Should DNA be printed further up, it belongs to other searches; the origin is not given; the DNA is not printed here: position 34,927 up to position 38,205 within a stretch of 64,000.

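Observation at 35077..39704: Two convergent secreted proteins both ending in peptidoglycan-binding-like domains: a GH6-type hydrolase and an acidic Asp/Cys tandem-repeat protein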

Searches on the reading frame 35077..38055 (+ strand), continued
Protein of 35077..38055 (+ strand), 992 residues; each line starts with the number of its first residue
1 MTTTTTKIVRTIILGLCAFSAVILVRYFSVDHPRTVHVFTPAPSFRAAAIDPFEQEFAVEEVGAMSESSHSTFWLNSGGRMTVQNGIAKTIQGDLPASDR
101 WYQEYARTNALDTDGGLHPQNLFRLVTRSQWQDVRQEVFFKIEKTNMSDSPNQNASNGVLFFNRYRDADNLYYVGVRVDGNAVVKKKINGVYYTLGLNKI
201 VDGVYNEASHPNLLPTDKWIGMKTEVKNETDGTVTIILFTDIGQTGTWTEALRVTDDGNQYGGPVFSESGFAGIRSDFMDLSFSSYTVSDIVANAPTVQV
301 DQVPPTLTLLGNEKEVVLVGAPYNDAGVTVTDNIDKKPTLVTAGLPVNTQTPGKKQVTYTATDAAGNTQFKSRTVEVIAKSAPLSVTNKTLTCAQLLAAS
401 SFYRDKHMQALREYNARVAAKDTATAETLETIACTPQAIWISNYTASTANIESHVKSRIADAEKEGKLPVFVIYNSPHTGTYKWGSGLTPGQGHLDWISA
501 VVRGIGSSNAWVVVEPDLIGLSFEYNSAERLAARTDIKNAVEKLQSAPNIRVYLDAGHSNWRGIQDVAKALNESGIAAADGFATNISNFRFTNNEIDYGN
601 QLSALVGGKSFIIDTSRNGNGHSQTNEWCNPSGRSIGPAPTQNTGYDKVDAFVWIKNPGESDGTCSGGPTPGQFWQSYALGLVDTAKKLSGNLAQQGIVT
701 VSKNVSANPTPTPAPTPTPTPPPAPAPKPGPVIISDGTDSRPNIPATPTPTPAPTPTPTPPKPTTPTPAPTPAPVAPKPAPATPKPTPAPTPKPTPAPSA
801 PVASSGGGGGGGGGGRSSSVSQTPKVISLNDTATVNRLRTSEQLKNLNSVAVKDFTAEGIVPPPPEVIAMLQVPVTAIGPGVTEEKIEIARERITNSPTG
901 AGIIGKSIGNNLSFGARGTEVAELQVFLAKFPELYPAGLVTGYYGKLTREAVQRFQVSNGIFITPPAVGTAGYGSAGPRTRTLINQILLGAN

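Call 106: search_protein_representatives(protein=window:35077-38052:+)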
Query: 992 residues. Proteins with E-value up to 0.001 (for the whole library): 13530; up to 1e-10: 4862; up to 1e-30: 1545. The best 150 are listed.
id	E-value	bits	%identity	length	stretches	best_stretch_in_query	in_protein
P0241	0.0e+00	2246.3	100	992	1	1-992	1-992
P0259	1.5e-182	625.5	38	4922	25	278-384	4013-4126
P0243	3.7e-175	601.0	44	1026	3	289-822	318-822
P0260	5.9e-149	514.3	38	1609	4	50-308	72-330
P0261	2.0e-139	482.8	46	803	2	381-687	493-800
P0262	4.0e-134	465.2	49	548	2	50-291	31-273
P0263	9.3e-125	434.2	46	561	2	58-289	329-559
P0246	1.4e-123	430.3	44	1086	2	49-288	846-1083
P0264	2.9e-123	429.3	43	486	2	34-290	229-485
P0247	7.9e-123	427.8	39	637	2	59-289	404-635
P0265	1.0e-122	427.4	46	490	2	51-288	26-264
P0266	1.7e-121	423.4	43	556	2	35-290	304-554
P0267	4.2e-116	405.6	38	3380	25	300-383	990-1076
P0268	5.7e-116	405.1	40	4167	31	299-384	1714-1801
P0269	1.7e-111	390.3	43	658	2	57-289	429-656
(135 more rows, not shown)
